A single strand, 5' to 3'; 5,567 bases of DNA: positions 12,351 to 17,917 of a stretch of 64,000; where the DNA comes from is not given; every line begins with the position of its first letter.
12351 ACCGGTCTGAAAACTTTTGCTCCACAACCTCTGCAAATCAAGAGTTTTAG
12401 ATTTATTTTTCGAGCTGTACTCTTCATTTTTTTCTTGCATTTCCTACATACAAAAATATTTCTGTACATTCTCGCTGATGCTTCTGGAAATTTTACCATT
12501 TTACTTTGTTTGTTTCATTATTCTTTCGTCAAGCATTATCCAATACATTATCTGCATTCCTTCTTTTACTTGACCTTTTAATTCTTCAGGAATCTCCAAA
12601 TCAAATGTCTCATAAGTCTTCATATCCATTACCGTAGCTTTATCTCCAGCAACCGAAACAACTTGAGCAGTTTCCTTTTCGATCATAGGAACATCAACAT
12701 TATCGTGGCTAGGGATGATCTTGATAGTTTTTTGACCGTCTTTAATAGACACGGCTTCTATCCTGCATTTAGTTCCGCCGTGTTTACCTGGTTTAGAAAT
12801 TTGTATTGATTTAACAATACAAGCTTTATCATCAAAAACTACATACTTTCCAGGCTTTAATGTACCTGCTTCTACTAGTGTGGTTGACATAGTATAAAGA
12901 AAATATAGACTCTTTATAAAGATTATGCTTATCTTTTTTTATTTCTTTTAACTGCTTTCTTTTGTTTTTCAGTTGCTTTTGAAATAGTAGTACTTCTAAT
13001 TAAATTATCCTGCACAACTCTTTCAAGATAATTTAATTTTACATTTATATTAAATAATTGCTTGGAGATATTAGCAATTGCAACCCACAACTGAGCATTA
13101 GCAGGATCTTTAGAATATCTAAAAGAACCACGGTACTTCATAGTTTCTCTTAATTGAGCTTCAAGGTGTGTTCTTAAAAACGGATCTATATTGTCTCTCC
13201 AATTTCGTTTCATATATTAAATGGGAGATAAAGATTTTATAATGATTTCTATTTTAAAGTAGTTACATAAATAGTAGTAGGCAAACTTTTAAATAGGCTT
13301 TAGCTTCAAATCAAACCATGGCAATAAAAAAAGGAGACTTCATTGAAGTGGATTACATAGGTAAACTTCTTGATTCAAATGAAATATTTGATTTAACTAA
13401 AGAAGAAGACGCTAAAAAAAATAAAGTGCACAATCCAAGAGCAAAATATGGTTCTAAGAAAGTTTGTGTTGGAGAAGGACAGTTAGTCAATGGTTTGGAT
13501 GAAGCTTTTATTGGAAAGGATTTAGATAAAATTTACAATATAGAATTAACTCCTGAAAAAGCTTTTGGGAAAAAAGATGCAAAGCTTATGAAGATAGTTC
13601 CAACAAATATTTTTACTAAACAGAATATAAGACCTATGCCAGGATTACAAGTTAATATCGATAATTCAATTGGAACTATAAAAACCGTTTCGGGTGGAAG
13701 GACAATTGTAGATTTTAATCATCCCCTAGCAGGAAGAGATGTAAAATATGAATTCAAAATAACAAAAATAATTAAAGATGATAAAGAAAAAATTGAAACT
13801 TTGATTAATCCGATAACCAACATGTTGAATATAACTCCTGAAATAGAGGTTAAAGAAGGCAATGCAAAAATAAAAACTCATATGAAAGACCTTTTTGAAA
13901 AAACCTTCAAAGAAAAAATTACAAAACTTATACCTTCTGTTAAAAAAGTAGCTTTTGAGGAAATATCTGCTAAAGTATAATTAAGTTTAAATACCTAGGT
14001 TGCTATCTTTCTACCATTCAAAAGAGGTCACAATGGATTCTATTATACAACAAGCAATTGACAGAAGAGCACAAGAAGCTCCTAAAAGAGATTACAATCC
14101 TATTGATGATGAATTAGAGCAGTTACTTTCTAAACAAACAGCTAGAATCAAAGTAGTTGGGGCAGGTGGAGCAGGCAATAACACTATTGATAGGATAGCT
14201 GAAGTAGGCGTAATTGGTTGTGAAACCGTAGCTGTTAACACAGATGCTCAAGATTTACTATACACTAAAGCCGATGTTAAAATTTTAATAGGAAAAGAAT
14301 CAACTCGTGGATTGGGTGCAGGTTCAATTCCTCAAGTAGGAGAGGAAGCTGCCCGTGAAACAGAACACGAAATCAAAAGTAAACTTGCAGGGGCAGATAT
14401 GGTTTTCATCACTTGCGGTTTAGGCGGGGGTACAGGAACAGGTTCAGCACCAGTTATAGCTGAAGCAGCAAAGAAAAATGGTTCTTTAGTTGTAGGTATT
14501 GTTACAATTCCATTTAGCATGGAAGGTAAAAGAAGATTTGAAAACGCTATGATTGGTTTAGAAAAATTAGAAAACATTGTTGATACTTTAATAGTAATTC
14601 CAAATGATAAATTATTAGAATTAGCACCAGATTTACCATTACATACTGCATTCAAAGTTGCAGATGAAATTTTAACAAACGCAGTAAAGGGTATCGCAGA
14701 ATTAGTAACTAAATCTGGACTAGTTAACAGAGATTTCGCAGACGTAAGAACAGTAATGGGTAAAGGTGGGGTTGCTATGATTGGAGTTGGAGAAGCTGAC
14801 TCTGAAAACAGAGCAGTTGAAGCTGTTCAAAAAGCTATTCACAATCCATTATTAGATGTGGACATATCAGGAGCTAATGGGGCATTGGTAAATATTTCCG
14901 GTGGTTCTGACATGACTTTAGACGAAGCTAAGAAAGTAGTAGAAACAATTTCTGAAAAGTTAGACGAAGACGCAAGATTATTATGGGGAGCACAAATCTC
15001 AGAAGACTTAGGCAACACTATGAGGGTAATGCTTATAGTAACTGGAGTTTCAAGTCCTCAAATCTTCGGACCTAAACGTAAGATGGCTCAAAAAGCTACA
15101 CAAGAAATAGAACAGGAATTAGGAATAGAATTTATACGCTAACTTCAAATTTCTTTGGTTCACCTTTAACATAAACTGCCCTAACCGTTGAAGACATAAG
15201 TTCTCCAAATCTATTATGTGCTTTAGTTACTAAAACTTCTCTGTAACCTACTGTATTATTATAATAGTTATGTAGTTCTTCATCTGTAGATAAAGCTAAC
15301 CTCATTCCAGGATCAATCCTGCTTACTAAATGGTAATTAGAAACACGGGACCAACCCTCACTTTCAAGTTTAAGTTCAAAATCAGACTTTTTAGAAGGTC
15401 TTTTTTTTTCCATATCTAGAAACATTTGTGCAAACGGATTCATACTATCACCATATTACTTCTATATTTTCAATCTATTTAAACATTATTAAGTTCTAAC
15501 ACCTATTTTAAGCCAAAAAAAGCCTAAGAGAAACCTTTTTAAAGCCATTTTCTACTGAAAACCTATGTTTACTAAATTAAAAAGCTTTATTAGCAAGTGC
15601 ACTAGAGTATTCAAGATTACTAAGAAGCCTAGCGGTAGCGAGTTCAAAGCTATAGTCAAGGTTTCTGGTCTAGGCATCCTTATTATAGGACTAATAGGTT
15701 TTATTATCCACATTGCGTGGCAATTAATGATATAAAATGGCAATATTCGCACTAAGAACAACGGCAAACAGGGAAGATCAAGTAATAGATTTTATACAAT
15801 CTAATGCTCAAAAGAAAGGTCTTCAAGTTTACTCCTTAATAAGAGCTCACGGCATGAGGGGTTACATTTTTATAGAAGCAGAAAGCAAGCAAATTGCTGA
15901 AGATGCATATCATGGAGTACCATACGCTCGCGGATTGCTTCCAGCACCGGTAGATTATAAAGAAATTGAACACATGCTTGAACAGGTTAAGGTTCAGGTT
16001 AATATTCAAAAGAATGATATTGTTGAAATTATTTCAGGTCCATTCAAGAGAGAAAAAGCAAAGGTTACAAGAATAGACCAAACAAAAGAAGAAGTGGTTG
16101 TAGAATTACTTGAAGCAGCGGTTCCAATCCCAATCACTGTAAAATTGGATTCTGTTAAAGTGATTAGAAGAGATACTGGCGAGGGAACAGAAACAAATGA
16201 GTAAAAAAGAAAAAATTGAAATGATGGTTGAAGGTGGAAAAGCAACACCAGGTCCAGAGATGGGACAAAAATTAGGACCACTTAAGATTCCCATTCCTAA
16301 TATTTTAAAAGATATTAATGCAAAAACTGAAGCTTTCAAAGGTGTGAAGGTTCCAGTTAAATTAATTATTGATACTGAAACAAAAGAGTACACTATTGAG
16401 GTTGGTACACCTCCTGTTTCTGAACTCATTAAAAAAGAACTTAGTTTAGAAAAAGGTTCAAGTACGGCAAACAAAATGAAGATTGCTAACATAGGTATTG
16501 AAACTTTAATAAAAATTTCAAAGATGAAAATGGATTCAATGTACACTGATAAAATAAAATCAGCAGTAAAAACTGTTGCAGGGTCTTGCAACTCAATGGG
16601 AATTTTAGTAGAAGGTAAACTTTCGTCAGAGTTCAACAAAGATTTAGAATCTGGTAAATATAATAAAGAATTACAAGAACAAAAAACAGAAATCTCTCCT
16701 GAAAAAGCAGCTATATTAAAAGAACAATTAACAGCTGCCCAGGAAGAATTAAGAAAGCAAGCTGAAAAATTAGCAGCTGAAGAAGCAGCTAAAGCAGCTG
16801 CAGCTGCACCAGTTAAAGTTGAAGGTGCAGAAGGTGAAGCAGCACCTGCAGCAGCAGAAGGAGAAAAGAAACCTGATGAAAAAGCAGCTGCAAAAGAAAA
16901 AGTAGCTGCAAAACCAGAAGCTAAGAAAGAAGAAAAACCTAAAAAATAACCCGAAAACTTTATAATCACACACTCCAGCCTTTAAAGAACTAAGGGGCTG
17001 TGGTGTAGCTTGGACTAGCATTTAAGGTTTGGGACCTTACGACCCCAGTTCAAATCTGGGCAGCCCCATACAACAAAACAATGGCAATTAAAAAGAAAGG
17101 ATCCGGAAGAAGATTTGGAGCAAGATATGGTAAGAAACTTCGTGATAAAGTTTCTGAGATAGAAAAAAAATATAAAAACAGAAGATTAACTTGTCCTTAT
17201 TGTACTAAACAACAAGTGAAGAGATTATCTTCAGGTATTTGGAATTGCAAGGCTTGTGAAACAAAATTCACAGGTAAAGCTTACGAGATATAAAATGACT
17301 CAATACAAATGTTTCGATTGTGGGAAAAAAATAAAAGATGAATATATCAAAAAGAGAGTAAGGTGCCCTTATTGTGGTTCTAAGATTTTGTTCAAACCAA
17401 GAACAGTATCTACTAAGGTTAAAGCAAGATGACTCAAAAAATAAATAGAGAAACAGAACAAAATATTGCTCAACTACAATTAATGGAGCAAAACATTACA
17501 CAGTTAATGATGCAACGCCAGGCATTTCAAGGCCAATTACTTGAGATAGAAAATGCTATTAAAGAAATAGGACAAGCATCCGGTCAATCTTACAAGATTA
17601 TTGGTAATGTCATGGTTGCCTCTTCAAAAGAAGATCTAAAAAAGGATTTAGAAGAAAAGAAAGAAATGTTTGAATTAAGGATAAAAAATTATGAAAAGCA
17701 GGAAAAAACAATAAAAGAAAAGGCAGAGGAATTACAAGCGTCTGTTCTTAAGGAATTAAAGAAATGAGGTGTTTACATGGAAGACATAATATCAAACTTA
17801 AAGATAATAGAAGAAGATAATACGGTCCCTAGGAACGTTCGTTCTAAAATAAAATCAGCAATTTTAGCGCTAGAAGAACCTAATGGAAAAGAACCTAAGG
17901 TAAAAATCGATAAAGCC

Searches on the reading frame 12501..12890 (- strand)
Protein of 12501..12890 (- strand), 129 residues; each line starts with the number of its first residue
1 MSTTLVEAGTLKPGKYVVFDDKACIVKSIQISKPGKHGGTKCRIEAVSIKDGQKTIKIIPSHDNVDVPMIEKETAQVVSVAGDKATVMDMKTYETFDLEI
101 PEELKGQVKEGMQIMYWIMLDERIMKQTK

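Call 57: search_protein_families(library=pfam, proteins=[window:12501-12890:-], max_evalue=0.01)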
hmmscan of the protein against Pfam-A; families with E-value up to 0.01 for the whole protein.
window:12501-12890:- (129 aa): 3 families
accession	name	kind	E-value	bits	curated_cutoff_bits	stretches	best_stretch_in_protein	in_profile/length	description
PF21485.3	IF5A-like_N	-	8.6e-12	45.2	27.1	1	3-61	3-61/63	Translation initiation factor 5A-like, N-terminal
PF08207.18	EFP_N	-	2.8e-06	27.7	23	1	8-65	2-58/58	Elongation factor P (EF-P) KOW-like domain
PF01287.26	eIF-5a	-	6.9e-05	23.4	24.2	1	70-119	2-59/69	Eukaryotic elongation factor 5A hypusine, DNA-binding OB fold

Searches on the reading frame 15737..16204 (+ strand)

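Call 57: search_protein_families(library=pfam, proteins=[window:15737-16204:+], max_evalue=0.01)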
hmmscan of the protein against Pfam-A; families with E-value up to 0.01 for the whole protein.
window:15737-16204:+ (155 aa): 3 families
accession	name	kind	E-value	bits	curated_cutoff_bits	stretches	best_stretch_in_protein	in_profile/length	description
PF03439.18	Spt5-NGN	-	7.9e-18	64.6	22.4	1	3-81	2-84/84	Early transcription elongation factor of RNA pol II, NGN section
PF00467.35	KOW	-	1.1e-05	25.5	22.3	1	92-123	1-32/32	KOW motif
PF23291.1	KOW4_SPT5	-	0.0022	18.3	27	1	88-113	7-32/55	Transcription elongation factor SPT5, fourth KOW domain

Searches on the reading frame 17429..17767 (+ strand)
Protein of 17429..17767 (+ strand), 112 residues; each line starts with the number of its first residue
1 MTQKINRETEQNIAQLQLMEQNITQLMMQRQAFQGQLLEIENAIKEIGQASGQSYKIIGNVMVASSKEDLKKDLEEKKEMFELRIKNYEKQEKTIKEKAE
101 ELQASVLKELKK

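Call 57: search_protein_families(library=pfam, proteins=[window:17429-17767:+], max_evalue=0.01)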
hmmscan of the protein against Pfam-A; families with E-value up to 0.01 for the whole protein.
window:17429-17767:+ (112 aa): 1 family
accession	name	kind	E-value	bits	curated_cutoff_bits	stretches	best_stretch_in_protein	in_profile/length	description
PF01920.25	Prefoldin_2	-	1.7e-15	57.4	27.6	1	10-111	1-104/106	Prefoldin subunit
